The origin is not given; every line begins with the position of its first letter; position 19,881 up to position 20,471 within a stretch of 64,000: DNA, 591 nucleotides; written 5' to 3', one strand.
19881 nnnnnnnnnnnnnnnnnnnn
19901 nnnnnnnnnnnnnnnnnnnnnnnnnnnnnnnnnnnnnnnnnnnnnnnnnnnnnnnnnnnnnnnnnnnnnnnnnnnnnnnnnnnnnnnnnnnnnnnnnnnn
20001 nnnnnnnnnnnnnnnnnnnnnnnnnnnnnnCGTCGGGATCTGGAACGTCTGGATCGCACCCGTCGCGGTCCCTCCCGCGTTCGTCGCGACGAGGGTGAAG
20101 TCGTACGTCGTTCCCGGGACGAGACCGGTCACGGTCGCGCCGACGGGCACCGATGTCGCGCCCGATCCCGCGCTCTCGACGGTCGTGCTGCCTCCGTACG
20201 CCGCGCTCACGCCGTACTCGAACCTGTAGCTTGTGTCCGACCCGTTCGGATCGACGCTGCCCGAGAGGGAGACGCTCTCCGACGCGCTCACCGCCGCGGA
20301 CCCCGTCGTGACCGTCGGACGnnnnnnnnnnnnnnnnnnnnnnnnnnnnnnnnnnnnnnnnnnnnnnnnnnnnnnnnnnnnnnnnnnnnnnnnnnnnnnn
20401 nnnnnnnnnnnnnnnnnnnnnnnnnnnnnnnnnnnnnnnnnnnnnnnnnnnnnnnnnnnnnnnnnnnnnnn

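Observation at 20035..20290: FN3-like domain inserted at the tip of the adaptor coiled-coil hairpin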

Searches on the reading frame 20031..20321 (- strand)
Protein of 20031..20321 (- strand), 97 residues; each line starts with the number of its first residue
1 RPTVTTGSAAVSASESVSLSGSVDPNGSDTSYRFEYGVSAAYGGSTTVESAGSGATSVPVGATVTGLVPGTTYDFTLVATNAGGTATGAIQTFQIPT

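Call 49: search_solved_structures(query=A3, max_evalue=0.001, show_alignments=1)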
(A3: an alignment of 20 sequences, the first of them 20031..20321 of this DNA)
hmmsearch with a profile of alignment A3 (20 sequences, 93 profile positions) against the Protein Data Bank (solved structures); distinct sequences matched with E-value up to 0.001: 49.
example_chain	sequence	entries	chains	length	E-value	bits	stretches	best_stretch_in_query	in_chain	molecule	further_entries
8q6t_I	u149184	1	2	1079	2.8e-27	97.8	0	50-85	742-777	Titin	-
8g4l_bm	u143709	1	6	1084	1.8e-23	85.6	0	48-86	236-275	Titin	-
4yh7_A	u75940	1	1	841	3.1e-08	36.8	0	60-85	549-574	Receptor-type tyrosine-protein phosphatase delta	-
3lpw_A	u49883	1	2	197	2.3e-07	34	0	48-86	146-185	A77-A78 domain from Titin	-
9ot8_A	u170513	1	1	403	4.5e-07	33.1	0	61-84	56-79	FN3con-9 - FN3con-41 fusion,Galectin-3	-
6tpw_A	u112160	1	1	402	1.2e-06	31.6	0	60-83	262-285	Receptor-type tyrosine-protein phosphatase F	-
8bnq_A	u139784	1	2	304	2e-06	31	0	56-84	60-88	Titin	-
9ba4_A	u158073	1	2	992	4.9e-06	29.7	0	60-85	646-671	Contactin-2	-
8k3j_A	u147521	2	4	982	4.9e-06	29.7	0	60-85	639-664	Contactin-2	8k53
7y8s_A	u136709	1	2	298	5.8e-06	29.5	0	55-85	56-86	Dscam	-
6mfa_A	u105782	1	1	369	8.5e-06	28.9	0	61-84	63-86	Fibronectin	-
4u3h_A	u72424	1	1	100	1.1e-05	28.6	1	8-84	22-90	FN3con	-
4urt_B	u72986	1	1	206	1.3e-05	28.4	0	53-83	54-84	NETRIN RECEPTOR DCC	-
5x83_B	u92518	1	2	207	1.3e-05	28.4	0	53-83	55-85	Netrin receptor DCC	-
5e53_A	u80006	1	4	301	1.8e-05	27.9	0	59-85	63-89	Contactin-1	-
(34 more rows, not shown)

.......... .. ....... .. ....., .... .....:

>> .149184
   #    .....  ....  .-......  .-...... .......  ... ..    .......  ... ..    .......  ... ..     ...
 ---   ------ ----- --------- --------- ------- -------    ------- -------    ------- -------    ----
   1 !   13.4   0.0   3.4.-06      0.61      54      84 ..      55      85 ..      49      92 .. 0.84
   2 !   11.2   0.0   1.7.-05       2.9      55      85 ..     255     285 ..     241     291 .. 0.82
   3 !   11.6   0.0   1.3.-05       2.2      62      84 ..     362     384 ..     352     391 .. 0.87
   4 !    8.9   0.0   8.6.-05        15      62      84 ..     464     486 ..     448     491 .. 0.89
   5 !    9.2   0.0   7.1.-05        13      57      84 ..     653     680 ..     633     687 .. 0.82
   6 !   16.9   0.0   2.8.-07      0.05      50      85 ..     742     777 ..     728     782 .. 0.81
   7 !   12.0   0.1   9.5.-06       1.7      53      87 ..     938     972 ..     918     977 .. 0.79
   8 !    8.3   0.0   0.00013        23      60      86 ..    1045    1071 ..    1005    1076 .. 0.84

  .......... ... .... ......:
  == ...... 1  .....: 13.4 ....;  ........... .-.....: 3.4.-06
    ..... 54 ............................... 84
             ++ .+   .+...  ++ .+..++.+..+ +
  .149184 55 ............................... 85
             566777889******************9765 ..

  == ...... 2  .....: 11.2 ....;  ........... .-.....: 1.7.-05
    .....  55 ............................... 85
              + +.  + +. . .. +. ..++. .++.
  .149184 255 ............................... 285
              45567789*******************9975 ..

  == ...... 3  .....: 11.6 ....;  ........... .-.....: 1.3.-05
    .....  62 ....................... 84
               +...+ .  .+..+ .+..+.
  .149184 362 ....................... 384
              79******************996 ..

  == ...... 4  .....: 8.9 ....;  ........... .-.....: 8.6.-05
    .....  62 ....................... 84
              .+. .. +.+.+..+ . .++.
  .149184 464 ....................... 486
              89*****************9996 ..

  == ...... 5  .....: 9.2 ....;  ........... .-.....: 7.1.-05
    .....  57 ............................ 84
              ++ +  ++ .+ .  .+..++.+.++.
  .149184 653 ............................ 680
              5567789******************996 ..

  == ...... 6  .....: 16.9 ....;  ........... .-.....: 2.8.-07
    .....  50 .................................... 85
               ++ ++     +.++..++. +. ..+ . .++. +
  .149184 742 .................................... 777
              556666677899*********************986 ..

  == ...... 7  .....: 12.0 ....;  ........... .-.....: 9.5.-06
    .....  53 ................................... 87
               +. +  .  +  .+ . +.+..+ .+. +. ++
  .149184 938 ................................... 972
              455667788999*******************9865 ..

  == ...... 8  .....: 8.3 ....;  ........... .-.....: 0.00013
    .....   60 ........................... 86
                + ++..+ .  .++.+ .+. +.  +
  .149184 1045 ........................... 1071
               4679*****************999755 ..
